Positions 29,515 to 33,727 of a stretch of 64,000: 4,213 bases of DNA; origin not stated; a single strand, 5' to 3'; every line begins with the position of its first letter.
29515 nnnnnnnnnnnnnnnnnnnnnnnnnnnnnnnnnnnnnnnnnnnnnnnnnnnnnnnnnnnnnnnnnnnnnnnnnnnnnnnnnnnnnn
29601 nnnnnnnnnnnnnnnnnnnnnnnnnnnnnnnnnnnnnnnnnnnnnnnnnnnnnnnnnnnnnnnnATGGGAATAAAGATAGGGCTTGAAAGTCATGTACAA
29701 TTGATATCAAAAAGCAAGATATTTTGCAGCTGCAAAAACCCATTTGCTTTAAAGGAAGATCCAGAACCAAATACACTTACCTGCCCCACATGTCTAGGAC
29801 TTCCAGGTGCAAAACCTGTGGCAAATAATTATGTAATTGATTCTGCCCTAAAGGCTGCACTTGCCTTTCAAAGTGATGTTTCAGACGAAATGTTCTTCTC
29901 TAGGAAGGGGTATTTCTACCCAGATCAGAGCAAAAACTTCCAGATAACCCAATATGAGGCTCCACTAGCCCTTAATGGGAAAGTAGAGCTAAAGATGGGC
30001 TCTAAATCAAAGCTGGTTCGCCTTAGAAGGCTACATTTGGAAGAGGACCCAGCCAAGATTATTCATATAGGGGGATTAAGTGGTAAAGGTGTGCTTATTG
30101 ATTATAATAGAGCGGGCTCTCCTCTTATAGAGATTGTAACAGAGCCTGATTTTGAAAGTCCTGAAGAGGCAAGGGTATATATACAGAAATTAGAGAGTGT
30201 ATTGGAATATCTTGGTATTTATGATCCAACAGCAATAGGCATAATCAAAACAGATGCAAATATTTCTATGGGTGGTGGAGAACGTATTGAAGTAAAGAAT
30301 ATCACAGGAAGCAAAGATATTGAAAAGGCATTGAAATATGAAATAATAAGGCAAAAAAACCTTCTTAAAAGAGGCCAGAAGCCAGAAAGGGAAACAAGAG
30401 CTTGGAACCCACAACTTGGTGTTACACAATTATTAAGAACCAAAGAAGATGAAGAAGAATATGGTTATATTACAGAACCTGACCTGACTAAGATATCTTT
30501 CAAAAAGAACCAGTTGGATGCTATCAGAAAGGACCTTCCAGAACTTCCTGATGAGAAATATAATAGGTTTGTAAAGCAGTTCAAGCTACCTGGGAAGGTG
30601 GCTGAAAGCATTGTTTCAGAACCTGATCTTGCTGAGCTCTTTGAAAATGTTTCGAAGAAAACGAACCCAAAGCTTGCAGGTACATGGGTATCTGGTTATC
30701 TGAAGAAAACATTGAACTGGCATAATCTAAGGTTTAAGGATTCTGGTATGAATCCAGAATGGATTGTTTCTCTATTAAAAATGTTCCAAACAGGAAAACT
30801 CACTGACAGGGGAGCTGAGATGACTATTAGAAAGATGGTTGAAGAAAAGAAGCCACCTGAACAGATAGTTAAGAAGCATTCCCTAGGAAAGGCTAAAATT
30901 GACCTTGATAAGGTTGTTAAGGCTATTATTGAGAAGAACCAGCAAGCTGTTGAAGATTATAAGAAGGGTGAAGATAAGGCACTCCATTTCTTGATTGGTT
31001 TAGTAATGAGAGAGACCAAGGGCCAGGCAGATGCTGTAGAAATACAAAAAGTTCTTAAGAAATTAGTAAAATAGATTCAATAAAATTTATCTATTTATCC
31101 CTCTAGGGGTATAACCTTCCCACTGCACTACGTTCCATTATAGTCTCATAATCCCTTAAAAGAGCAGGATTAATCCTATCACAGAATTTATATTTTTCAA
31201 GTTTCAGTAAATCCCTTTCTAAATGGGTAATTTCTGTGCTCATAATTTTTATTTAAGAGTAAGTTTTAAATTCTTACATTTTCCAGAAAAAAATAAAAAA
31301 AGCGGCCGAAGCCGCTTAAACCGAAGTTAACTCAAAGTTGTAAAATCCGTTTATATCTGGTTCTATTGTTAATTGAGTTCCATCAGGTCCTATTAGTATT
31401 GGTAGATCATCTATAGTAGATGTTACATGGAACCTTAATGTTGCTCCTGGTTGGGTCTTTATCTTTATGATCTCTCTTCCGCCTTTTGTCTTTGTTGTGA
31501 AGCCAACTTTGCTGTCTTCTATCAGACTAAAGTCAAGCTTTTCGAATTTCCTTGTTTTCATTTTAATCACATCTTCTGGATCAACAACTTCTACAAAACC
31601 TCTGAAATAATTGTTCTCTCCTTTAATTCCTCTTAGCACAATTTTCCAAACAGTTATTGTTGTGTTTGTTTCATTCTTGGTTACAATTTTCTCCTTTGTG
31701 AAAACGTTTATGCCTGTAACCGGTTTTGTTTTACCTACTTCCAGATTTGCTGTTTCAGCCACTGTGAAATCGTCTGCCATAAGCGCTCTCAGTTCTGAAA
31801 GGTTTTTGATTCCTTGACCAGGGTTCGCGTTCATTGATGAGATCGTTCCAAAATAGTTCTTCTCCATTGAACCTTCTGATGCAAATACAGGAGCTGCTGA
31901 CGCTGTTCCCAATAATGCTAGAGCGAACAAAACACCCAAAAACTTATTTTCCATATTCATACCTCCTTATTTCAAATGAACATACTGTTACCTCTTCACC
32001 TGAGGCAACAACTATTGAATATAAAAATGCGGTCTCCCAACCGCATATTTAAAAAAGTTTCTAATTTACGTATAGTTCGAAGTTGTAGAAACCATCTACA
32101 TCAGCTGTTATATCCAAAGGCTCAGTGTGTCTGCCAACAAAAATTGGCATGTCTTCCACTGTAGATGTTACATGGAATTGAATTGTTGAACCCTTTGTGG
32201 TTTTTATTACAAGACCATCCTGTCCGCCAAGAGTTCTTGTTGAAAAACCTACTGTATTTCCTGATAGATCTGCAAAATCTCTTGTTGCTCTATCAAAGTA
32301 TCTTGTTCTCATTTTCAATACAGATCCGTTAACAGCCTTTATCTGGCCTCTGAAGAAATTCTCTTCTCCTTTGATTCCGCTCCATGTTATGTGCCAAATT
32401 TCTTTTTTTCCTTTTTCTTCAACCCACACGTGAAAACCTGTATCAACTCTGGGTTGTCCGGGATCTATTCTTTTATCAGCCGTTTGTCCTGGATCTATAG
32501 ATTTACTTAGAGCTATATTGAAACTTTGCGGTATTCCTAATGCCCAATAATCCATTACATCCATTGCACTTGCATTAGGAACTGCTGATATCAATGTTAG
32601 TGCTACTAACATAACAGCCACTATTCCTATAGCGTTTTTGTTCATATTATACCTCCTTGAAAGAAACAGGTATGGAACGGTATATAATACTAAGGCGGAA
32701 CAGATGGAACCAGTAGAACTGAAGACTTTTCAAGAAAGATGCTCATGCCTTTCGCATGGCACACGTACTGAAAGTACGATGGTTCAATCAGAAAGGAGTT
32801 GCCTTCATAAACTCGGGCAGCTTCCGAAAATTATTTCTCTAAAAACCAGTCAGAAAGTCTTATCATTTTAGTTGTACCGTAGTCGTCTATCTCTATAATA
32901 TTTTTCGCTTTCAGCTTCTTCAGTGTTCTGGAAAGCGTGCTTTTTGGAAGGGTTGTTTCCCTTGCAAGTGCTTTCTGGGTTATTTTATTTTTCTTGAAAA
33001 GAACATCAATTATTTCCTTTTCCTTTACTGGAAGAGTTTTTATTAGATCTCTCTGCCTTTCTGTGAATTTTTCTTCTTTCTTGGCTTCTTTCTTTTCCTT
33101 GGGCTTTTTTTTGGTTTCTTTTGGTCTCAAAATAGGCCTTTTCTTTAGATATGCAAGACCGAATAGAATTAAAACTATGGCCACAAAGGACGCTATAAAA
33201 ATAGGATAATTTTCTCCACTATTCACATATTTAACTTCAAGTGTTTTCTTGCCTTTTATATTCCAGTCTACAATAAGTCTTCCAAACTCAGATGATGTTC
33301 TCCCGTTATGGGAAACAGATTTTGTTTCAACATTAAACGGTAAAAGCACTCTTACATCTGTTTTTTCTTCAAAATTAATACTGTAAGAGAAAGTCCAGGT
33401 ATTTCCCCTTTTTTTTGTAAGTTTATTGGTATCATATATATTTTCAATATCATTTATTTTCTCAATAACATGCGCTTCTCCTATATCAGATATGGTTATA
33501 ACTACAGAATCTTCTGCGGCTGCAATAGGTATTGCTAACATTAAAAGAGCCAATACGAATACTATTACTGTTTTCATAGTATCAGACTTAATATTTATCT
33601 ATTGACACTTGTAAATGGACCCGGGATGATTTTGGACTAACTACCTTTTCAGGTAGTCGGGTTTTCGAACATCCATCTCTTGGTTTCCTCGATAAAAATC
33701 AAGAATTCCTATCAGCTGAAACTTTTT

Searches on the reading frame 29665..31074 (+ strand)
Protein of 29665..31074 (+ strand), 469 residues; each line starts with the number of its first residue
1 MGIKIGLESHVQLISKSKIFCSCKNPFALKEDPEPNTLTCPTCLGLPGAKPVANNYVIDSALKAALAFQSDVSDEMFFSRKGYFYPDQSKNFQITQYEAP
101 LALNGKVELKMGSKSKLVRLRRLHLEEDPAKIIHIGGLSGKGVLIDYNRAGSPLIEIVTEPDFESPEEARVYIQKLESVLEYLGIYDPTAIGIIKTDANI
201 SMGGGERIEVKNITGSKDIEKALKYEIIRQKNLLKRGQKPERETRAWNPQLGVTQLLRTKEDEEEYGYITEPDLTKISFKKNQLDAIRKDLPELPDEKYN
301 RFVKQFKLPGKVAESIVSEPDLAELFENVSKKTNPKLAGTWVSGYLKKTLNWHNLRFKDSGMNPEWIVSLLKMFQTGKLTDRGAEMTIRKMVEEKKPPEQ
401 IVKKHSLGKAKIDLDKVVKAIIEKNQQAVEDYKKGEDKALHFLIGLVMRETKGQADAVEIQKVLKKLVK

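Call 15: search_protein_families(library=pfam, proteins=[window:29665-31074:+])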
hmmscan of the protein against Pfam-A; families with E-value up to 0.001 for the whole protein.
window:29665-31074:+ (469 aa): 2 families
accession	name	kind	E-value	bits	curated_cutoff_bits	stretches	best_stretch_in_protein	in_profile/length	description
PF02934.20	GatB_N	-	3.5e-88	295.8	23.4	1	4-283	2-275/277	GatB/GatE catalytic domain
PF02637.23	GatB_Yqey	-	3.8e-35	121.4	27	1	325-467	2-147/148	GatB domain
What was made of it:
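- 29665..31074 (+): gatB; right flank of the insertion. Pfam GatB_N and GatB_Yqey (call 15).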

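Call 16: find_encoding_contigs(protein=window:29665-31074:+, flank=10000, max_places=10)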
Protein window:29665-31074:+ (469 aa): no gene with exactly this product is on record in the collection.

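Call 17: find_related_loci(query=window:29665-31074:+, collection=genome_contigs, flank=6000)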
Query window:29665-31074:+ (469 aa) in genome_contigs; peptide patterns used: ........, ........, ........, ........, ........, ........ (x = any residue, [..] = any of these).
599 stretches matched a pattern (row limit reached: there are more); 555 encode a relative of the query (tblastn E <= 1e-3); the best 80 are kept; 80 distinct loci.
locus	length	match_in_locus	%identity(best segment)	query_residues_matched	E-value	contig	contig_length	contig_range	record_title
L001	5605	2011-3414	62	1-468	0e+0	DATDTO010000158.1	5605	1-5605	MAG TPA_asm: archaeon isolate SMAG_U8033 k141_80960, whole genome shotgun sequence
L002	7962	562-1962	59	1-469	0e+0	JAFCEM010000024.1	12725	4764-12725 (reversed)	MAG: Candidatus Aenigmatarchaeota archaeon isolate Meg22_1214_Bin_123 Meg22_1214_Bin_123_scaffold_25426, whole genome sh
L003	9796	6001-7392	62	1-468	0e+0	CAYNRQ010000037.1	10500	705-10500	MAG TPA_asm: uncultured archaeon isolate binchicken_co19_608 genome assembly, contig: NODE_10874_length_10500_cov_8.0167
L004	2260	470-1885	58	1-466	0e+0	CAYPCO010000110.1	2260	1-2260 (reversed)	MAG TPA_asm: uncultured archaeon isolate binchicken_co6_493 genome assembly, contig: NODE_71034_length_2260_cov_3.762812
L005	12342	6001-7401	58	1-468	0e+0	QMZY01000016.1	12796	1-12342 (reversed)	MAG: Candidatus Aenigmatarchaeota archaeon isolate B30_G1 B30_Guay1_scaffold_01646, whole genome shotgun sequence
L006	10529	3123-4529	57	1-469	0e+0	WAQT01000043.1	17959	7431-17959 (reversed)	MAG: Candidatus Aenigmatarchaeota archaeon isolate S146_145_esom k151_58744, whole genome shotgun sequence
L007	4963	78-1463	58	1-461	0e+0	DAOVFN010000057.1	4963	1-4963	MAG TPA_asm: Candidatus Aenigmatarchaeota archaeon isolate CSMAG_1110 CSMAG_1110_k141_641293_length_4963_cov_8.0000, who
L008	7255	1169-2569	56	1-464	0e+0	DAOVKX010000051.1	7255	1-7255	MAG TPA_asm: Candidatus Nanohaloarchaea archaeon isolate CSMAG_1430 CSMAG_1430_k141_4364722_length_7255_cov_10.0000, who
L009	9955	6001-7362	56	2-469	1e-180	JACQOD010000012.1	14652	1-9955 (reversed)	MAG: Candidatus Aenigmatarchaeota archaeon isolate NC_groundwater_1272_Ag_S-0.2um_63_33 S_p2_S4_coassembly_k141_343724,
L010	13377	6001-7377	55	3-457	4e-174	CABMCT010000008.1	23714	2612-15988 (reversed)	uncultured archaeon isolate LFW-46 genome assembly, contig: LFW46_16, whole genome shotgun sequence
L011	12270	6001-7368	55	3-456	3e-164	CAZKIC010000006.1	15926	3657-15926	MAG TPA_asm: uncultured archaeon isolate binchicken_co64_77 genome assembly, contig: NODE_2657_length_15926_cov_10.09111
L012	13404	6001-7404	50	3-466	2e-156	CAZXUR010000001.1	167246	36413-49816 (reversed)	MAG TPA_asm: uncultured archaeon isolate SRP141376_co1_333 genome assembly, contig: NODE_157_length_167246_cov_6.693159,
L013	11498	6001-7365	50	3-466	1e-154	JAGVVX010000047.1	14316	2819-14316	MAG: Candidatus Aenigmatarchaeota archaeon isolate RIFCSPHIGHO2_01_FULL_AR5_44_11 rifcsphigho2_01_scaffold_23815, whole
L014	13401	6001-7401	46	2-469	2e-152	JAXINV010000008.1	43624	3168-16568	MAG: Candidatus Asbonarchaeum danakilense isolate DAL-WCL_45_84C1R c_000000000470, whole genome shotgun sequence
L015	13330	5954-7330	50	3-468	6e-152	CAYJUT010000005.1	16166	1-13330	MAG TPA_asm: uncultured archaeon isolate ERP125453_co1_151 genome assembly, contig: NODE_3707_length_16166_cov_30.232202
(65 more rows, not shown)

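Call 20: find_homologous_proteins(query=window:29665-31071:+, max_evalue=1e-100)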
Query window:29665-31071:+ (469 aa): 1917 proteins with E <= 1e-100 among 8000 candidates; the best 120 are listed.
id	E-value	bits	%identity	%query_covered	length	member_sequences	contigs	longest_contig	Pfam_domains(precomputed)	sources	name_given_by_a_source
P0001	0.0e+0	1043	100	100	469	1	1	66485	PF02637.24,PF02934.21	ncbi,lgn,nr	ncbi:MAG: Asp-tRNA(Asn)/Glu-tRNA(Gln) amidotransferase subunit GatB [Candidatus Aenigmarchaeota arch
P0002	1.2e-241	820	77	100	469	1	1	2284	PF02637.24,PF02934.21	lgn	-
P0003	9.5e-210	715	66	99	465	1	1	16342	PF02637.24,PF02934.21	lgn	-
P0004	2.9e-208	710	65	100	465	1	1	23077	PF02637.24,PF02934.21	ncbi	-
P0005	1.1e-206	705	66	100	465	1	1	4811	PF02637.24,PF02934.21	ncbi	-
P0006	2.8e-204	697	64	99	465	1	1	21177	PF02637.24,PF02934.21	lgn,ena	-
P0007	1.2e-200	685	63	100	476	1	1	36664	PF02637.24,PF02934.21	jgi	jgi:aspartyl-tRNA(Asn)/glutamyl-tRNA(Gln) amidotransferase subunit B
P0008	1.8e-200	685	62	100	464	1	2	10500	PF02637.24,PF02934.21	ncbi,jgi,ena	-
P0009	2.8e-200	684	61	100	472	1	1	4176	PF02637.24,PF02934.21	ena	-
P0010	3.2e-200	684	65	100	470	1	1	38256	PF02637.24,PF02934.21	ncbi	-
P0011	1.2e-199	682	63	99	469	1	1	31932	PF02637.24,PF02934.21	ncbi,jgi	-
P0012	1.1e-198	679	63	100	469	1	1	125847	PF02637.24,PF02934.21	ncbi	-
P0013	1.2e-197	675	62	100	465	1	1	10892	PF02637.24,PF02934.21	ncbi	-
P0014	2.9e-197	674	62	100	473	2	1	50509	PF02637.24,PF02934.21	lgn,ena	-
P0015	2.0e-196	671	63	100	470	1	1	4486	PF02637.24,PF02934.21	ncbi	-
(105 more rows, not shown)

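Call 21: find_encoding_contigs(protein=P0001, flank=10000, max_places=6)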
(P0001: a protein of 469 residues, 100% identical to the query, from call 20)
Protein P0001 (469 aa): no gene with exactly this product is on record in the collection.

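Call 22: find_encoding_contigs(protein=P0002, flank=10000, max_places=6)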
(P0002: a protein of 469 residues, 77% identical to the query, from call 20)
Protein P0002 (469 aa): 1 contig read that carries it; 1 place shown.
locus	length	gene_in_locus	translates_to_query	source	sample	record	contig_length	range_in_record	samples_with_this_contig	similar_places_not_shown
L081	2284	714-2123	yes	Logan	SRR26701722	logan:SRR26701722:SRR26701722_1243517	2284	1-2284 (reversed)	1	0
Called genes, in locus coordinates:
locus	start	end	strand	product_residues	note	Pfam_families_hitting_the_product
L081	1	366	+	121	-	?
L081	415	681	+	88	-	-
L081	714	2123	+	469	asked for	PF02934:GatB_N, PF02637:GatB_Yqey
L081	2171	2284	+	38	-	?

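Call 23: find_encoding_contigs(protein=P0003, flank=10000, max_places=4)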
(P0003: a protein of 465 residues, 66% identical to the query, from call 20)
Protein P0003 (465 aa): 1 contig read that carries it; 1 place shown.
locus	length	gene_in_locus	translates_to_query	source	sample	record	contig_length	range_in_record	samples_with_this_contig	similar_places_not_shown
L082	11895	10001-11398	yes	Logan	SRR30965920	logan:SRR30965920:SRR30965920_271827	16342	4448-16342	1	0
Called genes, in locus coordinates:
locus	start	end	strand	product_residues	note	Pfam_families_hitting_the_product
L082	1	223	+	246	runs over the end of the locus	PF01884:PcrB, PF00977:His_biosynth (weak)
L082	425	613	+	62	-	-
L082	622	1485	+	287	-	-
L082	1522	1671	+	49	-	-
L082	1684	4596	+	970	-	-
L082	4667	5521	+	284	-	-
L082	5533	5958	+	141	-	-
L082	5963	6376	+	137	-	-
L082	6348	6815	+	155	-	-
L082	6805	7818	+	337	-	-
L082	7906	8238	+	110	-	PF01918:Alba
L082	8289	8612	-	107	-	PF01900:RNase_P_Rpp14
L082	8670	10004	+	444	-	PF01425:Amidase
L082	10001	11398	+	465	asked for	PF02934:GatB_N, PF02637:GatB_Yqey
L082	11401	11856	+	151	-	PF04073:tRNA_edit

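Call 41: list_cluster_members(proteins=[P0001, P0002])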
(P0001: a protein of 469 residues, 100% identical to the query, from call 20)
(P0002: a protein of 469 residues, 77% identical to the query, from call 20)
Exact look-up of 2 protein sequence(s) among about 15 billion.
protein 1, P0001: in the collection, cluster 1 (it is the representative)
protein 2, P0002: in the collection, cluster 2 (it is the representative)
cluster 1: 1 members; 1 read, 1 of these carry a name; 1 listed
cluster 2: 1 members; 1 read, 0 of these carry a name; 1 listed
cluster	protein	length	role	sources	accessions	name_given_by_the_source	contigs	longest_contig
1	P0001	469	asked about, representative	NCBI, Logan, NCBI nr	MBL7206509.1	MAG: Asp-tRNA(Asn)/Glu-tRNA(Gln) amidotransferase subunit GatB [Candidatus ... | Asp-tRNA(Asn)/Glu-tRNA(Gln) amidotransferase subunit GatB [Candidatus Aenigmarchaeota ...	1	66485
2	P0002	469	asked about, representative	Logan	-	-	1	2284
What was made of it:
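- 29665..31074 (+): Identical to MBL7206509.1, Candidatus Aenigmarchaeota MAG (calls 20, 41).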

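Call 88: find_encoding_contigs(protein=P0004, flank=10000, max_places=2)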
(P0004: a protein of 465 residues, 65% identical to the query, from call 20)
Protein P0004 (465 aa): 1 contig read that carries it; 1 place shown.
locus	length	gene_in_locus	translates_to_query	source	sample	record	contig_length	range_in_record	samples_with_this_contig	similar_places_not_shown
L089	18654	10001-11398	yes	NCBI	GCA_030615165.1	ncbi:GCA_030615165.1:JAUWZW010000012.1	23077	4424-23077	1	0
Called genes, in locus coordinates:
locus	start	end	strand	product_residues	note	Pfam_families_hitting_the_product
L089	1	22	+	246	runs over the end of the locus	PF01884:PcrB, PF00977:His_biosynth (weak)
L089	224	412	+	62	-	-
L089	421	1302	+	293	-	-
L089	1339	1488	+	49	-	-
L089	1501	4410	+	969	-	-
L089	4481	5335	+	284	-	-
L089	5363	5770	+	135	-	-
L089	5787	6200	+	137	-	-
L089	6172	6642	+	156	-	-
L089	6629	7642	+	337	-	-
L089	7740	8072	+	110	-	PF01918:Alba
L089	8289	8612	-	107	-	PF01900:RNase_P_Rpp14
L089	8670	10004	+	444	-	PF01425:Amidase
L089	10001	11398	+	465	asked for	PF02934:GatB_N, PF02637:GatB_Yqey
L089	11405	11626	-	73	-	-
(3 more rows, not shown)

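Call 89: find_encoding_contigs(protein=P0010, flank=10000, max_places=2)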
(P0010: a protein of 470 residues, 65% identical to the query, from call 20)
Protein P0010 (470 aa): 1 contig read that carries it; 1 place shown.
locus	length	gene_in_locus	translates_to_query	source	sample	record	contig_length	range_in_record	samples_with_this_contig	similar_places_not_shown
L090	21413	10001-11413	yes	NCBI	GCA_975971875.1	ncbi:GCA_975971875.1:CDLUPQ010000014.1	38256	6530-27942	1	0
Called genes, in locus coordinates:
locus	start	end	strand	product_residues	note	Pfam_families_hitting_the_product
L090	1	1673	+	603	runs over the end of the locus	-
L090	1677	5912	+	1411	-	PF05345:He_PIG (faint), PF19077:Big_13 (faint)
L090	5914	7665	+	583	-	PF07705:CARDB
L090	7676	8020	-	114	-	PF01900:RNase_P_Rpp14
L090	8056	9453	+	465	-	PF01425:Amidase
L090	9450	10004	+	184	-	PF13302:Acetyltransf_3, PF13420:Acetyltransf_4 (weak), PF00583:Acetyltransf_1, PF13508:Acetyltransf_7 (weak)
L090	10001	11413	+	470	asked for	PF02934:GatB_N, PF02637:GatB_Yqey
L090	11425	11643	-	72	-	-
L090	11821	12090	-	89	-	-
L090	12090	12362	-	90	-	PF22497:DUF6989 (weak)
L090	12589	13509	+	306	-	PF00389:2-Hacid_dh, PF02826:2-Hacid_dh_C, PF03446:NAD_binding_2 (faint)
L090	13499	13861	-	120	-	PF00072:Response_reg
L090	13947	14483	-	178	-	PF00072:Response_reg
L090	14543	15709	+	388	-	PF02778:tRNA_int_endo_N (faint), PF12928:tRNA_int_end_N2 (faint), PF01974:tRNA_int_endo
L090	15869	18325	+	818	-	PF03104:DNA_pol_B_exo1, PF10108:DNA_pol_B_exo2, PF00136:DNA_pol_B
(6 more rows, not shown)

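Call 90: find_encoding_contigs(protein=P0006, flank=10000, max_places=2)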
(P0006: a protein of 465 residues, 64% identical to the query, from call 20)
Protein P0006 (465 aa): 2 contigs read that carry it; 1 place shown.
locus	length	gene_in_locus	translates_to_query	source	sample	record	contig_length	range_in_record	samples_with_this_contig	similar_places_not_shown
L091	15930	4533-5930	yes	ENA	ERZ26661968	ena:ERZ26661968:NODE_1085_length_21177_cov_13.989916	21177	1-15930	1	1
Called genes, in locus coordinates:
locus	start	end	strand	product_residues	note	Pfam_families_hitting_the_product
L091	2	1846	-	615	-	?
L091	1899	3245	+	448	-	PF01425:Amidase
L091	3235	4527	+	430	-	PF01336:tRNA_anti-codon, PF00152:tRNA-synt_2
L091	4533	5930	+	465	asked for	PF02934:GatB_N, PF02637:GatB_Yqey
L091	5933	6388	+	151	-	PF04073:tRNA_edit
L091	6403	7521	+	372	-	PF02086:MethyltransfD12 (weak), PF01555:N6_N4_Mtase (weak)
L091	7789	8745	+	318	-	PF00056:Ldh_1_N, PF02866:Ldh_1_C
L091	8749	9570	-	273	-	PF00106:adh_short, PF08659:KR, PF13561:adh_short_C2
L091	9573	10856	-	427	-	PF00368:HMG-CoA_red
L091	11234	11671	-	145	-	-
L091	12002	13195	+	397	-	PF01974:tRNA_int_endo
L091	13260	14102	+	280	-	-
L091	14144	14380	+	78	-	-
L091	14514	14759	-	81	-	-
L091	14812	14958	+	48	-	-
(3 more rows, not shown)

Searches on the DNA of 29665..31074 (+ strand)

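Call 62: search_rna_families(sources=[L018, L026, L027, L028, L031, L037, L055, L023, L039, L082], threshold=gathering)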
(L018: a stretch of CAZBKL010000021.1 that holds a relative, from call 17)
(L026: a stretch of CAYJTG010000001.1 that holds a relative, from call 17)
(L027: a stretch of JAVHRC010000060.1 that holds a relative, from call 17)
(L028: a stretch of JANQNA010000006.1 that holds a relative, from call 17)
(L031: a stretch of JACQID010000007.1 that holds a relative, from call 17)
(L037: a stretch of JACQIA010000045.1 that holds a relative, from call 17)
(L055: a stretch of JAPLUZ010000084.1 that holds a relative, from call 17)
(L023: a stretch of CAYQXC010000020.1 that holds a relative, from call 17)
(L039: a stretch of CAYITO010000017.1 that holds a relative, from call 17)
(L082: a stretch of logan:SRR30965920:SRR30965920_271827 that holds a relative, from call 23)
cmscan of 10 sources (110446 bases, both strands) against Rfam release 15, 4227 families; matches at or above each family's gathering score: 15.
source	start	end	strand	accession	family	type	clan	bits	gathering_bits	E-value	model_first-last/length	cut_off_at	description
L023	1663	1735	+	RF00005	tRNA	Gene; tRNA;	CL00001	74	29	4.3e-14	1-71/71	no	tRNA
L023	44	118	-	RF00005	tRNA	Gene; tRNA;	CL00001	59.5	29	4.2e-10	1-71/71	no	tRNA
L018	8135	8209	+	RF00005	tRNA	Gene; tRNA;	CL00001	58.2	29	9.9e-10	1-71/71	no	tRNA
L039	2110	2196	+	RF00005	tRNA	Gene; tRNA;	CL00001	56.9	29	2.2e-09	1-71/71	no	tRNA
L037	7021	7106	+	RF00005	tRNA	Gene; tRNA;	CL00001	52.4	29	3.8e-08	1-71/71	no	tRNA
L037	5560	5649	+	RF00005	tRNA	Gene; tRNA;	CL00001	47.6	29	7.8e-07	1-71/71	no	tRNA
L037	4592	4677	+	RF00005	tRNA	Gene; tRNA;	CL00001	47.4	29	8.8e-07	1-71/71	no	tRNA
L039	3681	3766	+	RF00005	tRNA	Gene; tRNA;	CL00001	44.5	29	5.5e-06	1-71/71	no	tRNA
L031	8017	8117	+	RF00005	tRNA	Gene; tRNA;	CL00001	43.1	29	1.4e-05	1-71/71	no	tRNA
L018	7579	7659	+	RF00005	tRNA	Gene; tRNA;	CL00001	39.8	29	0.00011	1-71/71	no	tRNA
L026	7537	7595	+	RF00005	tRNA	Gene; tRNA;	CL00001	35.2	29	0.0021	1-71/71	no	tRNA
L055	7779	7836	+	RF00005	tRNA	Gene; tRNA;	CL00001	34.7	29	0.0028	9-63/71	no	tRNA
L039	3804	3922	+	RF00005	tRNA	Gene; tRNA;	CL00001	34.3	29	0.0037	1-71/71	no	tRNA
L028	11099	11216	+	RF00005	tRNA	Gene; tRNA;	CL00001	34.2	29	0.0038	1-71/71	no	tRNA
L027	7411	7468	-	RF00005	tRNA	Gene; tRNA;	CL00001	33.4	29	0.0063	10-63/71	no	tRNA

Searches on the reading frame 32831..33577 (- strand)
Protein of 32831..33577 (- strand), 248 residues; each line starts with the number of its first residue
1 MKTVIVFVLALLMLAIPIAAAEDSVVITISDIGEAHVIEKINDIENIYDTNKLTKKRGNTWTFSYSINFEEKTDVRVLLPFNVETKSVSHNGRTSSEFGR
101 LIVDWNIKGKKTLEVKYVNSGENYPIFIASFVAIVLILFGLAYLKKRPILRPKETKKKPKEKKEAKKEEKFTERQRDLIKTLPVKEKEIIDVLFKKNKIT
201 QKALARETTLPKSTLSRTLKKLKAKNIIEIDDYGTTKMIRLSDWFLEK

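Call 15: search_protein_families(library=pfam, proteins=[window:32831-33577:-])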
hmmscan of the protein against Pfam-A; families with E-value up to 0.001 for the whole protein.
window:32831-33577:- (248 aa): 4 families
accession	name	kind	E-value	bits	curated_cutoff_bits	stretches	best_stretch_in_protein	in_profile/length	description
PF13412.12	HTH_24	-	1.3e-06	28.3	21.9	1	186-229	5-48/48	Winged helix-turn-helix DNA-binding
PF12802.13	MarR_2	-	1.8e-06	28.4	27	1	197-229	18-51/61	MarR family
PF24034.1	DUF7343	-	7.5e-05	23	27.6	1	187-241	6-61/62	Domain of unknown function (DUF7343)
PF13545.12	HTH_Crp_2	-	8e-05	23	27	1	198-243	22-63/70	Crp-like helix-turn-helix domain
